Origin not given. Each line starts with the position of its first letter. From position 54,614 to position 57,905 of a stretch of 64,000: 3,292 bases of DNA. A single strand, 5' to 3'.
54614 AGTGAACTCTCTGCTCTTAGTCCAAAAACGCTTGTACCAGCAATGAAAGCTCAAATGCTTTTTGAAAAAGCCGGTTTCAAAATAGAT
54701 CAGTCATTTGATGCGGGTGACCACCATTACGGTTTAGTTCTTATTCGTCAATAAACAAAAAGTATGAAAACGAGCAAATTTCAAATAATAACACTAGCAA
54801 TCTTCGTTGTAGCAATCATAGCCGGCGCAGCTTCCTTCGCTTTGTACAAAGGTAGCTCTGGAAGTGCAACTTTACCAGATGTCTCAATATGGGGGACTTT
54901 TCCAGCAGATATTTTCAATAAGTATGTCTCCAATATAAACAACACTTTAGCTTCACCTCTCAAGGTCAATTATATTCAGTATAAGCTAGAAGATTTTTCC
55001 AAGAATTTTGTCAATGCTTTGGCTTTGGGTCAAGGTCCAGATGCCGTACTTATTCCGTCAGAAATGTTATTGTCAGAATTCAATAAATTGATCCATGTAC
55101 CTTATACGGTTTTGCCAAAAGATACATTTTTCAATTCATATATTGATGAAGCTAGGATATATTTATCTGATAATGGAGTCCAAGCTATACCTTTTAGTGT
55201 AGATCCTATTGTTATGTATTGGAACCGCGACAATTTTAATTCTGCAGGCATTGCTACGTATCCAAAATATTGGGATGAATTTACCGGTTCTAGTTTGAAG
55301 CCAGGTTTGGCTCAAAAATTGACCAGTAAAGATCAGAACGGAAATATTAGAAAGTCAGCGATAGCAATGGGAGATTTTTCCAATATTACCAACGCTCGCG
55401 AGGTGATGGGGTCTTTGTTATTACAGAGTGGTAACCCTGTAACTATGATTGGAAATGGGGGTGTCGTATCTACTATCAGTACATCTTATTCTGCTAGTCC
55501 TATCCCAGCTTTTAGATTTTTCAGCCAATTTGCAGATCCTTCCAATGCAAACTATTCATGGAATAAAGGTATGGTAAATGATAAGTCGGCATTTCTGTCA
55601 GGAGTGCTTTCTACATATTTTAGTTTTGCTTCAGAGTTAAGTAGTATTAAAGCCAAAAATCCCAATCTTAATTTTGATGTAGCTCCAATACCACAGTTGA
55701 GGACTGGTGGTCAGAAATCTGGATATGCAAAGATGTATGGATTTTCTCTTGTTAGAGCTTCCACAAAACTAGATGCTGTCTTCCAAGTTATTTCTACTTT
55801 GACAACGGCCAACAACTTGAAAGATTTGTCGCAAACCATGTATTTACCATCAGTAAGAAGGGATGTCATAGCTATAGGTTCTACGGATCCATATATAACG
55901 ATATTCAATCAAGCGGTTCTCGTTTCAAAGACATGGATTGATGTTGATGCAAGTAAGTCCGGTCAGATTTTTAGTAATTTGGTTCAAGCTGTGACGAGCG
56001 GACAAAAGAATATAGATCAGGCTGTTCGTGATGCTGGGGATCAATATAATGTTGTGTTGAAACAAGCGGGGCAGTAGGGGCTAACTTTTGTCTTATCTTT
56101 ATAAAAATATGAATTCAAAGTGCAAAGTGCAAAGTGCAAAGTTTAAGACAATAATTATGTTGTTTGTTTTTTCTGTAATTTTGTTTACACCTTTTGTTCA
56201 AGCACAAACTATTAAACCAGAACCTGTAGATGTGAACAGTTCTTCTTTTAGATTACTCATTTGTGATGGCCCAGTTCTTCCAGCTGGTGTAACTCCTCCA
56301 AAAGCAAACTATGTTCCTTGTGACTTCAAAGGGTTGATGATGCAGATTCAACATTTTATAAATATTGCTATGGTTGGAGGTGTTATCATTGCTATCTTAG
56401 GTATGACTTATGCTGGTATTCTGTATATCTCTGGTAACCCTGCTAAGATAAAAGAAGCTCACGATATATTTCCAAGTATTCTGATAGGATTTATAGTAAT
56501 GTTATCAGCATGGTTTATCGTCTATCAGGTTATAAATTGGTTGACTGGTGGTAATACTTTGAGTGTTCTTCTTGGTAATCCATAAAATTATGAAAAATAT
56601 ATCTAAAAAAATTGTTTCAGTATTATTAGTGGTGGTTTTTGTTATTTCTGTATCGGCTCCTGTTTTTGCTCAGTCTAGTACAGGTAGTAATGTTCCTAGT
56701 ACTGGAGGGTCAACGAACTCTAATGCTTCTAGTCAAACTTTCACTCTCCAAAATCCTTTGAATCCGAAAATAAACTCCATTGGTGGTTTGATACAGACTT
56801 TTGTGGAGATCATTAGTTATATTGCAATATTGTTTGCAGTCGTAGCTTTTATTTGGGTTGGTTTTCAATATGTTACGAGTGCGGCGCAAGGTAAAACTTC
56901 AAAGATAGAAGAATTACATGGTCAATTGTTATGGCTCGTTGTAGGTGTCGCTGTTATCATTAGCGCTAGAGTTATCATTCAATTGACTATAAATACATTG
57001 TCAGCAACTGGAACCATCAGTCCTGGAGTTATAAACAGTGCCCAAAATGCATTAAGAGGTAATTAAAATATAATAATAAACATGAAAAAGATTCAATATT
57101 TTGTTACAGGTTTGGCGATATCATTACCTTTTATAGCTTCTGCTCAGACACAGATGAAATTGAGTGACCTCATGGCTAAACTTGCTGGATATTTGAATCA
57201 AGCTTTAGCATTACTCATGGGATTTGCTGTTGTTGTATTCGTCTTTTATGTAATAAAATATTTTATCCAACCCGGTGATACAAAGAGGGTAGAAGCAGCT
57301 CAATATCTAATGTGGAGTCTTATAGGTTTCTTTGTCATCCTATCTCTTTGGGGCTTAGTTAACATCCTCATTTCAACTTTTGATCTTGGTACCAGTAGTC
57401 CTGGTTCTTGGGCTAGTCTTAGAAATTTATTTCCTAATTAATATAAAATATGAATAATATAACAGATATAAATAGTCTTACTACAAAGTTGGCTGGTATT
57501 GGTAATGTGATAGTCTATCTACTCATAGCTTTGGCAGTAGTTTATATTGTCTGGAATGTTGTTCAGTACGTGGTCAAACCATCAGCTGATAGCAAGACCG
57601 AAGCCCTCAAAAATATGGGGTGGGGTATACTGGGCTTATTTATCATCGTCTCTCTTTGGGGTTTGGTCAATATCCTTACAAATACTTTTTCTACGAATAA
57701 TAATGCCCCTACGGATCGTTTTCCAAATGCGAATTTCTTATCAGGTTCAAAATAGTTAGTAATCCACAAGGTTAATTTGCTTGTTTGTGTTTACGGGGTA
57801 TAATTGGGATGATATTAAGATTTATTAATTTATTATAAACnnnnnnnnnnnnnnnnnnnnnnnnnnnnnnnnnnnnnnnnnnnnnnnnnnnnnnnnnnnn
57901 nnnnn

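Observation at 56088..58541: Array of six tandem paralogous small two-TM proteins with T4SS-pilin (VirB2/TrbC-like) architecture, with no secretion ATPase in view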

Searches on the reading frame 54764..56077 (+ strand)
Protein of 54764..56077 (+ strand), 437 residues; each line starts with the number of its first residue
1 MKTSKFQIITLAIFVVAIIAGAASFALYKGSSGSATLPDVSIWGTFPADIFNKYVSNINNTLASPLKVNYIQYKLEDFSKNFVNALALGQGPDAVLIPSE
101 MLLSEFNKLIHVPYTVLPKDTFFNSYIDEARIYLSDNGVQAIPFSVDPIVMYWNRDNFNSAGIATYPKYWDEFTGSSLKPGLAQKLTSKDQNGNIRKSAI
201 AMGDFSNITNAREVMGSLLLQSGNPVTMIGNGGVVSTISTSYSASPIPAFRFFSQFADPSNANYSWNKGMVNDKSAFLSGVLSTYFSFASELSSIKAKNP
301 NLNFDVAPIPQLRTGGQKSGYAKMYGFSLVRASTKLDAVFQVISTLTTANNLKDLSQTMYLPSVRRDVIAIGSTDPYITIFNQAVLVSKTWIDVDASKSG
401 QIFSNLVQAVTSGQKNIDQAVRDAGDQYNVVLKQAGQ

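Call 3: search_protein_families(library=pfam, proteins=[window:54764-56077:+], max_evalue=1)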
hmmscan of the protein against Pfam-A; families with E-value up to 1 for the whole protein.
window:54764-56077:+ (437 aa): 2 families
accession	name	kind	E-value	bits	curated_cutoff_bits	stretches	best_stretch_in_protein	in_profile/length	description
PF13416.11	SBP_bac_8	-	4.5e-10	40.2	27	1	66-369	12-266/279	Bacterial extracellular solute-binding protein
PF14112.11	DUF4284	-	0.034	15.4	27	1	115-173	6-62/121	Immunity protein 22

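Call 4: search_protein_families(library=ncbifam, proteins=[window:54764-56077:+], max_evalue=1)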
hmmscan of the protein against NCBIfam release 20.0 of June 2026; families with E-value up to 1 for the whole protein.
window:54764-56077:+ (437 aa): 0 families

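Call 54: search_solved_structures(query=window:54764-56077:+, max_evalue=0.01)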
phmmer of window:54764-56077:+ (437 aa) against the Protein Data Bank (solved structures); distinct sequences matched with E-value up to 0.01: 6.
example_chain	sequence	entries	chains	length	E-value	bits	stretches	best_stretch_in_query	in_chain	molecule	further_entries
4r9f_A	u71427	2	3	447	4.3e-08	35.8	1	81-316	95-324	MBP1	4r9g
6dts_A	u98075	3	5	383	5.5e-07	32.2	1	293-430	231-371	maltose-binding protein MalE2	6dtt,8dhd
2fnc_A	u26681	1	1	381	6e-07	32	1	293-430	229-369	maltose ABC transporter, periplasmic maltose-binding protein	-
3jzj_A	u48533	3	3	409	2e-05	27.1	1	245-433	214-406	Acarbose/maltose binding protein GacH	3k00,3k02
3k01_A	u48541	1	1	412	2e-05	27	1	245-433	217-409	Acarbose/maltose binding protein GacH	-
4qrz_A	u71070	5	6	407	7.9e-05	25.1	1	60-178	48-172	ABC-TYPE SUGAR TRANSPORTER | ABC transporter, substrate binding protein (Sugar)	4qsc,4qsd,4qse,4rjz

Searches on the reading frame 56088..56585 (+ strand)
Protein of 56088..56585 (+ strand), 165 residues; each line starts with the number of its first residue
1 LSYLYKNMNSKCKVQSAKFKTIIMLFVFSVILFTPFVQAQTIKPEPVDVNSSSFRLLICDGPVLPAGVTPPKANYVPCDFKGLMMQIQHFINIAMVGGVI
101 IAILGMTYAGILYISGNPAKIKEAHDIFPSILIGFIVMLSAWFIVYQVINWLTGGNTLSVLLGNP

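Call 3: search_protein_families(library=pfam, proteins=[window:56088-56585:+], max_evalue=1)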
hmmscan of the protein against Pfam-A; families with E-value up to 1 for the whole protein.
window:56088-56585:+ (165 aa): 2 families
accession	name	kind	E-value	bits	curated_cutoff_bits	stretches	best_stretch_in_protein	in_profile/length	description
PF18895.5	T4SS_pilin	-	3.1e-06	27.6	26.6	1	85-146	10-69/71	Type IV secretion system pilin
PF20535.3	DUF6750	-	0.63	10.4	27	1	85-144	58-113/128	Family of unknown function (DUF6750)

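Call 4: search_protein_families(library=ncbifam, proteins=[window:56088-56585:+], max_evalue=1)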
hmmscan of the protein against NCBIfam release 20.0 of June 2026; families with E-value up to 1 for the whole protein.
window:56088-56585:+ (165 aa): 2 families
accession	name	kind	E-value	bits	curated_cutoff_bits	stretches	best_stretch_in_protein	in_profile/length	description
NF045849.1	ICE_MMCAP2_0565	equivalog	0.012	15.3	40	1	86-150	12-78/80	Mbov_0395 family pilin-like conjugal transfer protein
NF045937.1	MSC_0624_12TM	equivalog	0.73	8.3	70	0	2-37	298-333/445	MSC_0624 family F1-like ATPase-associated membrane protein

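Call 29: search_solved_structures(query=A1, max_evalue=10, show_alignments=2)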
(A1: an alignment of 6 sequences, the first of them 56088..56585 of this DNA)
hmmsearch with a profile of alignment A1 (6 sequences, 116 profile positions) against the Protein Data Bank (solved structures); distinct sequences matched with E-value up to 10: 3.
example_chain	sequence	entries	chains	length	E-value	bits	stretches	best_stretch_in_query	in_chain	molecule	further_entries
5nc6_B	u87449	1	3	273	0.53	13.5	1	41-77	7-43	Peptidoglycan N-acetylglucosamine deacetylase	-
6b87_A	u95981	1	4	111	0.57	13.4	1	28-61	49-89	TMHC2_E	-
7dfp_A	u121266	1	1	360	2.7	11.2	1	63-103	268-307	D(2) dopamine receptor,Soluble cytochrome b562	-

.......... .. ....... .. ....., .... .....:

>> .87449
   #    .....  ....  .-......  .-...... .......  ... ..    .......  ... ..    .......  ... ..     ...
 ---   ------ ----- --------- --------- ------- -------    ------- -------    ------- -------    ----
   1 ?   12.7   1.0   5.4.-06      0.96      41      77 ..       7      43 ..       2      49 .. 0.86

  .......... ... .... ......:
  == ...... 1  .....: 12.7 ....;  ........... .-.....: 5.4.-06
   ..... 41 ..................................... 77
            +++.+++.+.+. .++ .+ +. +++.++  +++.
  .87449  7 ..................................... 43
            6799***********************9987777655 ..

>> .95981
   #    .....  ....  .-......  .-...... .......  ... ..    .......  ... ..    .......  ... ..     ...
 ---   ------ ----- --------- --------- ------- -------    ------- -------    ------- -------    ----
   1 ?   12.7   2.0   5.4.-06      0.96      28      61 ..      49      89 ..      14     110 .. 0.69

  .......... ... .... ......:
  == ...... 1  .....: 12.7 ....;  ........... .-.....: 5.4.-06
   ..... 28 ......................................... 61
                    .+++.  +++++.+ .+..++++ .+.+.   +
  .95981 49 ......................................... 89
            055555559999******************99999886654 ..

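Call 96: search_protein_families(library=phrogs, proteins=[window:56109-56585:+], max_evalue=0.01)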
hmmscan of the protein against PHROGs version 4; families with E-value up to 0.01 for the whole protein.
window:56109-56585:+ (158 aa): 0 families

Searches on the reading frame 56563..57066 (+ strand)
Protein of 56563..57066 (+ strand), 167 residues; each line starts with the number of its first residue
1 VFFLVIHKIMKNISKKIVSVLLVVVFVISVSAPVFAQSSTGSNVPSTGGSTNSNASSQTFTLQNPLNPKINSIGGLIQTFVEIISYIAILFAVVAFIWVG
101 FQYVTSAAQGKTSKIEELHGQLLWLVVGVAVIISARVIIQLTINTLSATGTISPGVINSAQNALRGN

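Call 3: search_protein_families(library=pfam, proteins=[window:56563-57066:+], max_evalue=1)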
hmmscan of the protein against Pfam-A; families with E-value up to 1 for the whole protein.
window:56563-57066:+ (167 aa): 13 families
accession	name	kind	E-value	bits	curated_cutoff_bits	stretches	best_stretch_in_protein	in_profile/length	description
PF18895.5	T4SS_pilin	-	1.2e-08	35.3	26.6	1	72-140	4-69/71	Type IV secretion system pilin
PF04956.18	TrbC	-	2.2e-07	31.5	27.9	1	12-140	6-96/98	TrbC/VIRB2 pilin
PF04290.18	DctQ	-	0.009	16.3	28.3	1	76-144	60-128/132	Tripartite ATP-independent periplasmic transporters, DctQ component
PF11862.13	DUF3382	-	0.011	16.5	28.9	0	88-148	10-64/97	Domain of unknown function (DUF3382)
PF10717.14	ODV-E18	-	0.013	15.8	28.1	2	104-155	8-55/87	Occlusion-derived virus envelope protein ODV-E18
PF11190.13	DUF2976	-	0.016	15.6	28.2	1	67-139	6-75/87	Protein of unknown function (DUF2976)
PF25795.1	TPR_XPO7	-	0.044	13.4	27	1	98-140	50-93/242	Exportin-7-like, TPR repeats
PF06667.17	PspB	-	0.13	12.7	25.6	1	83-114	5-36/73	Phage shock protein B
PF06882.17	DUF1263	-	0.17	12.4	27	1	40-56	25-41/57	Protein of unknown function (DUF1263)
PF06341.16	DUF1056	-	0.6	10.9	22.2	0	122-149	10-37/64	Protein of unknown function (DUF1056)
PF20990.2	DUF2207_C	-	0.9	9.6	33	1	17-122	144-203/247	Predicted membrane protein (DUF2207) C-terminal domain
PF14055.11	NVEALA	-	0.91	9.7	27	0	15-44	1-30/62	NVEALA protein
PF01312.24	Bac_export_2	-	0.99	9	24.4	0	8-138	68-194/335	FlhB HrpN YscU SpaS Family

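Call 4: search_protein_families(library=ncbifam, proteins=[window:56563-57066:+], max_evalue=1)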
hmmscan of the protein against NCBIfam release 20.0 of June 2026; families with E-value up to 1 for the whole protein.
window:56563-57066:+ (167 aa): 5 families
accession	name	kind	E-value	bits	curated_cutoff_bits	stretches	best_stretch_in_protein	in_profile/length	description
NF045849.1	ICE_MMCAP2_0565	equivalog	0.0028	17.3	40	1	67-145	3-79/80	Mbov_0395 family pilin-like conjugal transfer protein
NF040942.2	hypo_ExtJ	equivalog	0.0047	17.3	52.5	1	15-42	2-29/77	selenite/tellurite reduction operon protein ExtJ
NF052673.1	lpg1681_fam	equivalog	0.097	13.1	95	1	12-100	2-87/102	lpg1681 family protein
TIGR02866.1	CoxB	equivalog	0.15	11.6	147.7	1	80-145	15-79/202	cytochrome c oxidase subunit II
NF041742.1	WGxxGxxG_fam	subfamily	0.25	12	35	1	15-50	3-33/69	WGxxGxxG family protein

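Call 58: search_dna_similar(query=window:56590-57066:+, collection=plasmids, mode=protein, max_evalue=1, max_rows=25)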
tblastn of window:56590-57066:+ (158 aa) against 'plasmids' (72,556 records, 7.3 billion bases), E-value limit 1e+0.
Records with a match: 1; places in all: 1; records where one place covers at least 80% of the query: 0.
Best place of each record, by identity: <60% 1.
By first word of the organism name: Pontibacillus 1.
By predicted mobility (MOB-suite, as given by PLSDB): non-mobilizable 1.
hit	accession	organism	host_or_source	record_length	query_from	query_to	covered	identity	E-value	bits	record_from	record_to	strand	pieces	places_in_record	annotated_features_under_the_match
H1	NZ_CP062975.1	Pontibacillus sp. ALD_SL1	mangrove mud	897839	50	135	54%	38.4%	4e-6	52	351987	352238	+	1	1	Mbov_0395 family pilin-like conjugal transfer protein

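Call 59: get_annotated_region(hit=H1, flank=15000)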
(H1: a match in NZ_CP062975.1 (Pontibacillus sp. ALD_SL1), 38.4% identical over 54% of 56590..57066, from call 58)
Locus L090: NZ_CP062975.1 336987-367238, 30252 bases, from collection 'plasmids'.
description: Pontibacillus sp. ALD_SL1 plasmid unnamed, complete sequence
organism: Pontibacillus sp. ALD_SL1 (NCBI taxid 2777185)
taxonomy: Bacteria; Bacillota; Bacilli; Bacillales; Bacillaceae; Pontibacillus; Pontibacillus sp. ALD SL1
host: -; source: mangrove mud; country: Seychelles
typing (MOB-suite, as given by PLSDB): non-mobilizable
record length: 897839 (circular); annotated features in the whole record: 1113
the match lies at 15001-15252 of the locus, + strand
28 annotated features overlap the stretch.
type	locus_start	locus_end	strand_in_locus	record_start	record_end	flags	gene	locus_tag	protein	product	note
CDS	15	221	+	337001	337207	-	-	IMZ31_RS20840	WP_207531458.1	hypothetical protein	-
CDS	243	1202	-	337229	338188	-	-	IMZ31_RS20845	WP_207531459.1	GGDEF domain-containing protein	-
CDS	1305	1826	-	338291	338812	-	-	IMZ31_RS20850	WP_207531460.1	hypothetical protein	-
CDS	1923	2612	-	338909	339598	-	-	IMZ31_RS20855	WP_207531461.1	JAB domain-containing protein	-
CDS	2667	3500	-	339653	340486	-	-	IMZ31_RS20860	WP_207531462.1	sigma factor-like helix-turn-helix DNA-binding protein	GO:0006352 - DNA-templated transcription initiation [Evidence IEA]; GO:0006355 - regulation of DNA-templated ...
CDS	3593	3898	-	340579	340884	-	-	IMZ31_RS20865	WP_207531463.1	hypothetical protein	-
CDS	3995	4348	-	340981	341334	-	-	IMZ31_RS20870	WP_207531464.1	hypothetical protein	-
CDS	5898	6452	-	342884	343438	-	-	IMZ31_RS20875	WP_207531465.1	hypothetical protein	-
CDS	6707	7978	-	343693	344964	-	-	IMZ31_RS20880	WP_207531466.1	hypothetical protein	-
CDS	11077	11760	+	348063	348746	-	-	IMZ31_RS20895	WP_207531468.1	chemotaxis protein CheW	GO:0006935 - chemotaxis [Evidence IEA]; GO:0007165 - signal transduction [Evidence IEA]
CDS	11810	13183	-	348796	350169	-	-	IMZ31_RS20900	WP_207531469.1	hypothetical protein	-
CDS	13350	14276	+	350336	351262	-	-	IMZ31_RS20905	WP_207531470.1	hypothetical protein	-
CDS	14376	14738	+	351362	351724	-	-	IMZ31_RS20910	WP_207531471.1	hypothetical protein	-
CDS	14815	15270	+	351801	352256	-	-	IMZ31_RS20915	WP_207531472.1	Mbov_0395 family pilin-like conjugal transfer protein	-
CDS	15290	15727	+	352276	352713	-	-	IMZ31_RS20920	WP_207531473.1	hypothetical protein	-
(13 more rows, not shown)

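Call 96: search_protein_families(library=phrogs, proteins=[window:56590-57066:+], max_evalue=0.01)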
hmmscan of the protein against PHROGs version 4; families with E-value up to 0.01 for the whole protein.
window:56590-57066:+ (158 aa): 0 families

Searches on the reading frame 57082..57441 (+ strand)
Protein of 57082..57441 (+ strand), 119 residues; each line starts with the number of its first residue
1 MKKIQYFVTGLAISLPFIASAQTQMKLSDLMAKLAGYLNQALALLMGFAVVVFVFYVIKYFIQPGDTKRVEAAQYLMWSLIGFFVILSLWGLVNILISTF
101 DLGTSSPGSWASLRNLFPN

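Call 3: search_protein_families(library=pfam, proteins=[window:57082-57441:+], max_evalue=1)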
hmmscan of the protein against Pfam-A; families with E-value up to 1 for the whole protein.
window:57082-57441:+ (119 aa): 6 families
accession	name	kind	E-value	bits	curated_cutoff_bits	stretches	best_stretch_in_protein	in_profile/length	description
PF18895.5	T4SS_pilin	-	3.4e-07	30.7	26.6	1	41-96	16-71/71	Type IV secretion system pilin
PF04632.18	FUSC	-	0.002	17.3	30.9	1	5-71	448-511/660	Fusaric acid resistance protein family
PF06570.16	DUF1129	-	0.044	13.8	29.1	1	44-100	117-175/207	Protein of unknown function (DUF1129)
PF25392.1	MS_channel_TM1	-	0.16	12.5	27.1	1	12-58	22-68/79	Mechanosensitive ion channel, transmembrane helix 1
PF10251.14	PEN-2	-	0.22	12.4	25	1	45-90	20-68/93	Presenilin enhancer-2 subunit of gamma secretase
PF15420.11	Abhydrolase_9_N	-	0.34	11.3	27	0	6-58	94-147/208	Alpha/beta-hydrolase family N-terminus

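Call 4: search_protein_families(library=ncbifam, proteins=[window:57082-57441:+], max_evalue=1)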
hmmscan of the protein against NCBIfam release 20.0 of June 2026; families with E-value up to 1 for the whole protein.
window:57082-57441:+ (119 aa): 3 families
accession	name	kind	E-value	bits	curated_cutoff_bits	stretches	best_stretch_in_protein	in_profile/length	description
NF045849.1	ICE_MMCAP2_0565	equivalog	6.4e-08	32.2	40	1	27-99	2-79/80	Mbov_0395 family pilin-like conjugal transfer protein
TIGR03753.1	blh_monoox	subfamily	0.011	15.4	95.25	1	2-87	87-173/260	beta-carotene 15,15'-dioxygenase, Brp/Blh family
TIGR04429.1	Phr_nterm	subfamily_domain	0.72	10.5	25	1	1-15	1-15/28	Phr family secreted Rap phosphatase inhibitor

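Call 96: search_protein_families(library=phrogs, proteins=[window:57082-57441:+], max_evalue=0.01)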
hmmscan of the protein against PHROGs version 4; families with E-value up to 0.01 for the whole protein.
window:57082-57441:+ (119 aa): 0 families

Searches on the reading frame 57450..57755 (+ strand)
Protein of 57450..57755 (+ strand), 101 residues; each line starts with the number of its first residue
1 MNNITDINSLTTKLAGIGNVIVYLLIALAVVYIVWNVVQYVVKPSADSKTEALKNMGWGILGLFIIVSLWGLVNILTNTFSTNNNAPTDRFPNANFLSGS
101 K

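Call 3: search_protein_families(library=pfam, proteins=[window:57450-57755:+], max_evalue=1)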
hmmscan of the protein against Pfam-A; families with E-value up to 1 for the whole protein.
window:57450-57755:+ (101 aa): 10 families
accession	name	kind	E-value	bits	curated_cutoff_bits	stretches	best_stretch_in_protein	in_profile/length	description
PF18895.5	T4SS_pilin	-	8.9e-09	35.7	26.6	1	9-76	4-71/71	Type IV secretion system pilin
PF10734.14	DUF2523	-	0.0041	18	22.1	1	17-82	9-74/80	Protein of unknown function (DUF2523)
PF15345.11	TMEM51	-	0.017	15.4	25.5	1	52-86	7-41/237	Transmembrane protein 51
PF12725.13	DUF3810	-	0.025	14.4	28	1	17-82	24-90/311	Protein of unknown function (DUF3810)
PF06146.17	PsiE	-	0.088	13.4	23.9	1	16-70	4-58/122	Phosphate-starvation-inducible E family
PF05814.16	Ac76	-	0.15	12.6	22.5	1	11-55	17-57/83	Orf76 (Ac76)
PF03994.20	DUF350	-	0.17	12.4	26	0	45-80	64-99/133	Domain of Unknown Function (DUF350)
PF06480.20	FtsH_ext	-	0.33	11.6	25.5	0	21-42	2-20/103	FtsH Extracellular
PF20990.2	DUF2207_C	-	0.56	10.3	33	1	13-77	133-186/247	Predicted membrane protein (DUF2207) C-terminal domain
PF06781.17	CrgA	-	0.71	10.5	24.8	0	19-46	33-60/89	Cell division protein CrgA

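Call 4: search_protein_families(library=ncbifam, proteins=[window:57450-57755:+], max_evalue=1)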
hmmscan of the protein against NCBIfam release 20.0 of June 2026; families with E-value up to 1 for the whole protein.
window:57450-57755:+ (101 aa): 5 families
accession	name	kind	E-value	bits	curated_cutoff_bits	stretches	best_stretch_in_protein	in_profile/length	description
NF045849.1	ICE_MMCAP2_0565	equivalog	5.1e-06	26.1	40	1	16-79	15-79/80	Mbov_0395 family pilin-like conjugal transfer protein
NF002792.0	PRK02919.1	subfamily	0.042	14.6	93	1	10-52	11-54/82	oxaloacetate decarboxylase subunit gamma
NF041554.1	SA1362_fam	subfamily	0.098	12.8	42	1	19-39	2-22/70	SA1362 family protein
TIGR02956.1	TMAO_torS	equivalog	0.11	10.5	676.5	1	13-60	327-374/967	TMAO reductase system sensor histidine kinase/response regulator TorS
NF002595.0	PRK02251.2-1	equivalog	0.24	11.7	109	0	18-65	28-72/84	cell division protein CrgA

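Call 96: search_protein_families(library=phrogs, proteins=[window:57450-57755:+], max_evalue=0.01)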
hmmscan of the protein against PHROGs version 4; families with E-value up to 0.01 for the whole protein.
window:57450-57755:+ (101 aa): 0 families
